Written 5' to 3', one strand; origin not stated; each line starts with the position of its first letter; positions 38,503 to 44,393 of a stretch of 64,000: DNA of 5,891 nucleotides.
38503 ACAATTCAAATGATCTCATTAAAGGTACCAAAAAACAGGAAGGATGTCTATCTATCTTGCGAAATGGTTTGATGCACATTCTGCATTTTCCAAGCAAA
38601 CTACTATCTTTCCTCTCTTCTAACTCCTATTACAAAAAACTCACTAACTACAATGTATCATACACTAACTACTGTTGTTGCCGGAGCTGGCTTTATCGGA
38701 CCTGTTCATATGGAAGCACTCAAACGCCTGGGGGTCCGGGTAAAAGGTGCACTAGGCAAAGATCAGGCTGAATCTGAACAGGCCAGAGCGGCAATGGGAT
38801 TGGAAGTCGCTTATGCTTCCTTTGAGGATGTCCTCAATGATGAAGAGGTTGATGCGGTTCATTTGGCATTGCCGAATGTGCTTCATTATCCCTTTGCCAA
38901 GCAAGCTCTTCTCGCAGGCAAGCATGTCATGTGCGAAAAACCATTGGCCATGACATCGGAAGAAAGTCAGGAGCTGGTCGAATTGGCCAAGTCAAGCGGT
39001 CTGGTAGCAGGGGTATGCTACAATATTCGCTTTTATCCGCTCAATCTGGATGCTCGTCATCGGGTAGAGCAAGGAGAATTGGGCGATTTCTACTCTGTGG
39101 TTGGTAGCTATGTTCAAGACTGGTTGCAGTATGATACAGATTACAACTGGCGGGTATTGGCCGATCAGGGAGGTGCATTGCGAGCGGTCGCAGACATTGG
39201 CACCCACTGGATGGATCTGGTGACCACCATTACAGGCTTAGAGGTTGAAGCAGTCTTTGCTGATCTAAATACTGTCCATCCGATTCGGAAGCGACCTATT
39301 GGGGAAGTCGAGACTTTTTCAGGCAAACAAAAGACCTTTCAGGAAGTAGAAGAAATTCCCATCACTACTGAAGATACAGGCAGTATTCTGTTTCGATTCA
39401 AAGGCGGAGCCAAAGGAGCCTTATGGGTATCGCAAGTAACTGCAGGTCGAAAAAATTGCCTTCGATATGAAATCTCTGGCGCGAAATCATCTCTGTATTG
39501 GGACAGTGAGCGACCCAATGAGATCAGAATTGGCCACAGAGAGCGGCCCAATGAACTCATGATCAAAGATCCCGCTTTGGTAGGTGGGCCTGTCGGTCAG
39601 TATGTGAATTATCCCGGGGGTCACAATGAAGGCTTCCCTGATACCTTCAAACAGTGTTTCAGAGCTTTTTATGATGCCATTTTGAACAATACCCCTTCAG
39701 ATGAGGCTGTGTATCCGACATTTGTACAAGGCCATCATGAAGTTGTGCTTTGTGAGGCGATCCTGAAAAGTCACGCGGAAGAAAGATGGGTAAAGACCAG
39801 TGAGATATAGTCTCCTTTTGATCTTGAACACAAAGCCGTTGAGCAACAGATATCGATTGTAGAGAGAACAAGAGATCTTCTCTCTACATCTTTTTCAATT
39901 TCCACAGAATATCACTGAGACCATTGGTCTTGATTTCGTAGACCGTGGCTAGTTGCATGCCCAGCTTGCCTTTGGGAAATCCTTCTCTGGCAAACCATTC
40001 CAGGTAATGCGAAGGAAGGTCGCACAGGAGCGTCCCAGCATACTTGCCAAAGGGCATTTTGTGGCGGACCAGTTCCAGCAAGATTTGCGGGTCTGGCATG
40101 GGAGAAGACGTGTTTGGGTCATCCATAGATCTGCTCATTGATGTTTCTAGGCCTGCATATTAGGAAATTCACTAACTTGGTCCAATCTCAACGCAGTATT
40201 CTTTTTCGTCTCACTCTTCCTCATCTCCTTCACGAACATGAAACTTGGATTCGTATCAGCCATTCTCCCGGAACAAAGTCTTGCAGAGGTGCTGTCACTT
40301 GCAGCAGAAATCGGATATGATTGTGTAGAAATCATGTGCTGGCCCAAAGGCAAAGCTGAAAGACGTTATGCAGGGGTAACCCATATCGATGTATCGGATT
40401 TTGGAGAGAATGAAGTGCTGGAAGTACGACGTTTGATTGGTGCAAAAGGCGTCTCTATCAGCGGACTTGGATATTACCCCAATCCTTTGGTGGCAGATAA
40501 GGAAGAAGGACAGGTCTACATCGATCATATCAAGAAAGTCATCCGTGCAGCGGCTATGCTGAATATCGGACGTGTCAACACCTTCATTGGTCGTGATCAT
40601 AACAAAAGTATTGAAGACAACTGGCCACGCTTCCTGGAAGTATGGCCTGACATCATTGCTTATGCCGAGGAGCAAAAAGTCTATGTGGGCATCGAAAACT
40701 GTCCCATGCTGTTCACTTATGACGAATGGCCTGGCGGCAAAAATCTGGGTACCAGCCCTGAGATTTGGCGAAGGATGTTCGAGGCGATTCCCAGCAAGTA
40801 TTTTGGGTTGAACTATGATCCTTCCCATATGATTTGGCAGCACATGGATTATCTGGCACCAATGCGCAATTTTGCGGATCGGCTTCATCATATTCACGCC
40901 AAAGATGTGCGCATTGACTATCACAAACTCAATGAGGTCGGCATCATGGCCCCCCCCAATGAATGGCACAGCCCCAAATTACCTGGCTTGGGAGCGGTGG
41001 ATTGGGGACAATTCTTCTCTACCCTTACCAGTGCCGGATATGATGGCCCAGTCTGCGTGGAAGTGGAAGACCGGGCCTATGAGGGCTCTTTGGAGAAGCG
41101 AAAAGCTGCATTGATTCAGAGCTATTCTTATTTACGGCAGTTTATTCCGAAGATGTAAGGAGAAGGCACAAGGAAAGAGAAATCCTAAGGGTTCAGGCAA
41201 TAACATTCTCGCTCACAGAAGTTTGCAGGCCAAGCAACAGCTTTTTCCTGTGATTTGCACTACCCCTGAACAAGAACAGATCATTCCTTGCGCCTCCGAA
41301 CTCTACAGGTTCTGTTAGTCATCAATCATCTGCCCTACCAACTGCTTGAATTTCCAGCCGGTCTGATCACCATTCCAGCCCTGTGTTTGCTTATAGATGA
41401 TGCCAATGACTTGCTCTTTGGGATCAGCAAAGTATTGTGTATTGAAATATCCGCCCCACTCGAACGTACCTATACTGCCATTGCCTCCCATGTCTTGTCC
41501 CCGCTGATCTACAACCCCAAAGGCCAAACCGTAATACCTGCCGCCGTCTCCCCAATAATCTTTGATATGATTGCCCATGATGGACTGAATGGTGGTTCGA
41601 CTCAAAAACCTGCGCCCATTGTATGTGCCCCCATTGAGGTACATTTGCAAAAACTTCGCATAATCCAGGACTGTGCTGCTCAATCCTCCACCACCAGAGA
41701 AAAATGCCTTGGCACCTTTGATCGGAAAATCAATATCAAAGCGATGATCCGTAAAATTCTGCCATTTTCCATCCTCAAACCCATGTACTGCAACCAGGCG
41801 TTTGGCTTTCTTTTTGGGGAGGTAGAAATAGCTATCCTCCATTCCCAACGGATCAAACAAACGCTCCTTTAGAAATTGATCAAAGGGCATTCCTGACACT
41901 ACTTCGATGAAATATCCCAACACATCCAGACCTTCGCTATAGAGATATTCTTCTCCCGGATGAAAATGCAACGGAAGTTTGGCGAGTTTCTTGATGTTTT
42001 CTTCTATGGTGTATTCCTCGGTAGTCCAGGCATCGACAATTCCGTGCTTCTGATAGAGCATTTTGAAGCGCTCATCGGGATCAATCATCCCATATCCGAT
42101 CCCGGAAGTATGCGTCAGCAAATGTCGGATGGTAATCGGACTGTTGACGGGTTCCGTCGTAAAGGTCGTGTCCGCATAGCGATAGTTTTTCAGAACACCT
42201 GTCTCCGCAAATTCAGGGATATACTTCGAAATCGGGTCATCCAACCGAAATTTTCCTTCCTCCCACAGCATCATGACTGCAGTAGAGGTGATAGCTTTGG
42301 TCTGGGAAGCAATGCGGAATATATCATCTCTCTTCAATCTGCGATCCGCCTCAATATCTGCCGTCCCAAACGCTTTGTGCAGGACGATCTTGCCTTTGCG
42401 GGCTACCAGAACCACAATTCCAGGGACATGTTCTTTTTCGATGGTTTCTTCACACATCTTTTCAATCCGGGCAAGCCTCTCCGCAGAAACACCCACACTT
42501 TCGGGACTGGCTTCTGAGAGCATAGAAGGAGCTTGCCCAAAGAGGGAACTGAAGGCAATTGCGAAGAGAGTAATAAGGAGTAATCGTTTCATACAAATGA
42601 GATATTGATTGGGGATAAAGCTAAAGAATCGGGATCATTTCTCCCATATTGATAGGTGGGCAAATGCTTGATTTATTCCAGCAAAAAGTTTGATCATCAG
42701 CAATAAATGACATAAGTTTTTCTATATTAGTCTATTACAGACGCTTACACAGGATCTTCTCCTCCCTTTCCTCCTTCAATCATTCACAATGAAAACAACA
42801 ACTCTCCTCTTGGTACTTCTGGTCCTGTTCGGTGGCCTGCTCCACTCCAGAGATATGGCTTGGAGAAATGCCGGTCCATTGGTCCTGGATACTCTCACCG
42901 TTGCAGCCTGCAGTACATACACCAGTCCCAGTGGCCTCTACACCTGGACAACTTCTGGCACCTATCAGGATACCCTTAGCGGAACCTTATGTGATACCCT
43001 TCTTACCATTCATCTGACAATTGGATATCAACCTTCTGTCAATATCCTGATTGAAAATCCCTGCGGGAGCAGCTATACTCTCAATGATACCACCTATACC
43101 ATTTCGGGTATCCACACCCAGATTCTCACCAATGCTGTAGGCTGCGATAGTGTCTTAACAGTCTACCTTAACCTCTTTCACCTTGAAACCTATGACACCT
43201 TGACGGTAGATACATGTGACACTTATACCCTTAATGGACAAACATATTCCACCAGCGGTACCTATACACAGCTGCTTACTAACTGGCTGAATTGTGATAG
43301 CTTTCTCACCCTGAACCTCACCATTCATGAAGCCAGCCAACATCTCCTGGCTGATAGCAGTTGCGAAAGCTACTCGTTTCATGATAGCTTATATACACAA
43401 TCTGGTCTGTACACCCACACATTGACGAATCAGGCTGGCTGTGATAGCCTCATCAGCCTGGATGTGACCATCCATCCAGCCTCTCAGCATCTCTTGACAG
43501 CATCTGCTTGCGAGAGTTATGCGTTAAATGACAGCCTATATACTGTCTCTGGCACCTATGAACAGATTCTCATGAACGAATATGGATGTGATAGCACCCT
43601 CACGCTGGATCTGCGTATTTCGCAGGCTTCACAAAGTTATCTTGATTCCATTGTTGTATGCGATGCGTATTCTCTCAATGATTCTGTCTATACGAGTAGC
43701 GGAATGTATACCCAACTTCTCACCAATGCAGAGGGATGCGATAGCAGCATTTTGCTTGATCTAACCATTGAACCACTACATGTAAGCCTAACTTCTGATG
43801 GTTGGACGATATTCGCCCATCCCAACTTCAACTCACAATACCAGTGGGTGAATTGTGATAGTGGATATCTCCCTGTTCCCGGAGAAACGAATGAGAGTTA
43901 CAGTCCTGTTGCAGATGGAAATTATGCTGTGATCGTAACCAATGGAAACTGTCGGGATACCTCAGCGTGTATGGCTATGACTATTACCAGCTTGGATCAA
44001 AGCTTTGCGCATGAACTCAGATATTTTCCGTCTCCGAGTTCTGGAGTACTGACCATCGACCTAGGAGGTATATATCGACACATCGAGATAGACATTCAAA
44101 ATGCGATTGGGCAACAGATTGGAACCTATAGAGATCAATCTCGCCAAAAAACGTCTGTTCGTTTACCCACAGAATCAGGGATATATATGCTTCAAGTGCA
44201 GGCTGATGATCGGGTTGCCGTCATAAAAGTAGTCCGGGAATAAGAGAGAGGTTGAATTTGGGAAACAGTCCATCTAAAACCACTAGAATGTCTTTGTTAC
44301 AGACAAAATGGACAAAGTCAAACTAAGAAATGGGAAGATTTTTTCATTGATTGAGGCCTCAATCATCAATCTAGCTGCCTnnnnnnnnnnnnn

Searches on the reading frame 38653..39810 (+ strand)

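Call 7: search_protein_families(library=pfam, proteins=[window:38653-39810:+])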
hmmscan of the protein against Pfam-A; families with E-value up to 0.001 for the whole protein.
window:38653-39810:+ (385 aa): 3 families
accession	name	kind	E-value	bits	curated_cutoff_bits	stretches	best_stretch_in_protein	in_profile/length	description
PF01408.29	GFO_IDH_MocA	-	1.4e-27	97.2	24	1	7-121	3-118/120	Oxidoreductase family, NAD-binding Rossmann fold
PF22725.1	GFO_IDH_MocA_C3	-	3.4e-23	82.4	27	1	133-281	3-123/124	GFO/IDH/MocA C-terminal domain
PF02894.22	GFO_IDH_MocA_C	-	1e-20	74.9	22.9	1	136-381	2-217/218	Oxidoreductase family, C-terminal alpha/beta domain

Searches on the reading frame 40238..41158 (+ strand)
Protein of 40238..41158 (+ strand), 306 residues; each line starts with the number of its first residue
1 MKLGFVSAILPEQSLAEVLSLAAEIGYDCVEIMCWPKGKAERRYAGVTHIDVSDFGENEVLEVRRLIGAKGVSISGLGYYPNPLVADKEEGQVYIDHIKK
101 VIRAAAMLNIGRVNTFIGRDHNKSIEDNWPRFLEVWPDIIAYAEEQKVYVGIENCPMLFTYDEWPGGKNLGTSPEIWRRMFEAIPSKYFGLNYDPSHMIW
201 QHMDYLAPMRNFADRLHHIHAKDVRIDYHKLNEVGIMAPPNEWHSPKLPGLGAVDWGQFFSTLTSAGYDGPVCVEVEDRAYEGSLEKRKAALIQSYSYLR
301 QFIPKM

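Call 9: search_protein_families(library=pfam, proteins=[window:40238-41158:+])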
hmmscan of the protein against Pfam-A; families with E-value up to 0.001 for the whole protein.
window:40238-41158:+ (306 aa): 1 family
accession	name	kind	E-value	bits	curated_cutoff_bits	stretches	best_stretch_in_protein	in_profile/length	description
PF01261.30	AP_endonuc_2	-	1e-42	147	31.1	1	20-300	2-247/249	Xylose isomerase-like TIM barrel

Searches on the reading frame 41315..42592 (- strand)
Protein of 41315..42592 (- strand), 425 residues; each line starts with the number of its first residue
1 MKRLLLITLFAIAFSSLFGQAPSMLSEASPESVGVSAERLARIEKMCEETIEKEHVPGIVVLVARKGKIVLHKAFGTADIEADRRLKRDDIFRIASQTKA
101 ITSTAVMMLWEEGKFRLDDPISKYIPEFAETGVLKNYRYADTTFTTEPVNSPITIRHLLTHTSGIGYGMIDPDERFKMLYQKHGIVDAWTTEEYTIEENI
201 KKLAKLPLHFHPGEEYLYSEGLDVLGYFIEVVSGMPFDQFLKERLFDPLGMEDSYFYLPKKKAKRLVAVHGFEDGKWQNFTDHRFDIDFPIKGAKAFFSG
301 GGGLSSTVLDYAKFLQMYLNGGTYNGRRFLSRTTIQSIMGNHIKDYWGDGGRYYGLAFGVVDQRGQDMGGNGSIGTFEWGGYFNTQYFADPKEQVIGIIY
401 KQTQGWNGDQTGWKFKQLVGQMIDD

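Call 9: search_protein_families(library=pfam, proteins=[window:41315-42592:-])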
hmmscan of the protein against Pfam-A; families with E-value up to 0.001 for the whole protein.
window:41315-42592:- (425 aa): 1 family
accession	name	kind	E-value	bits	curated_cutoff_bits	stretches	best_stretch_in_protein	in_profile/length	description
PF00144.29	Beta-lactamase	-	3.5e-68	230.7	27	1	46-411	4-318/329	Beta-lactamase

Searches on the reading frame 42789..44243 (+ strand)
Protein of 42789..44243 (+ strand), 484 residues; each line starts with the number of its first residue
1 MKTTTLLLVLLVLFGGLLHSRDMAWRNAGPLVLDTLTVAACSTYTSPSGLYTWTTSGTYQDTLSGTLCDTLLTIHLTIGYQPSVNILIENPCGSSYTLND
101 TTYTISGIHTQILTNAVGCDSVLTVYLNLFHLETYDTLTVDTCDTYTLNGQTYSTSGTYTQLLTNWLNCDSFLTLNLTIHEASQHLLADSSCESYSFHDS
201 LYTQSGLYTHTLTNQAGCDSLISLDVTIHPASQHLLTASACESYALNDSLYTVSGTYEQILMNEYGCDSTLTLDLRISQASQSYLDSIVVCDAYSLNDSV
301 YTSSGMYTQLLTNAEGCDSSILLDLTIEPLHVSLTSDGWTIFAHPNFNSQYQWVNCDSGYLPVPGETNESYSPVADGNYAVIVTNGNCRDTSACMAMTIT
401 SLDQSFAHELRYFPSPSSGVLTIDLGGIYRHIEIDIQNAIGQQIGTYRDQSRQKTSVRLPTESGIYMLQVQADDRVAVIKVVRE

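Call 9: search_protein_families(library=pfam, proteins=[window:42789-44243:+])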
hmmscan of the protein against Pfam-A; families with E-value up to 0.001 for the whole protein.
window:42789-44243:+ (484 aa): 1 family
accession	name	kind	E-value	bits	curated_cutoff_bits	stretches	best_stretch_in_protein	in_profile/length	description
PF18962.6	Por_Secre_tail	-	6.7e-06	26.8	27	1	413-480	2-72/75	Secretion system C-terminal sorting domain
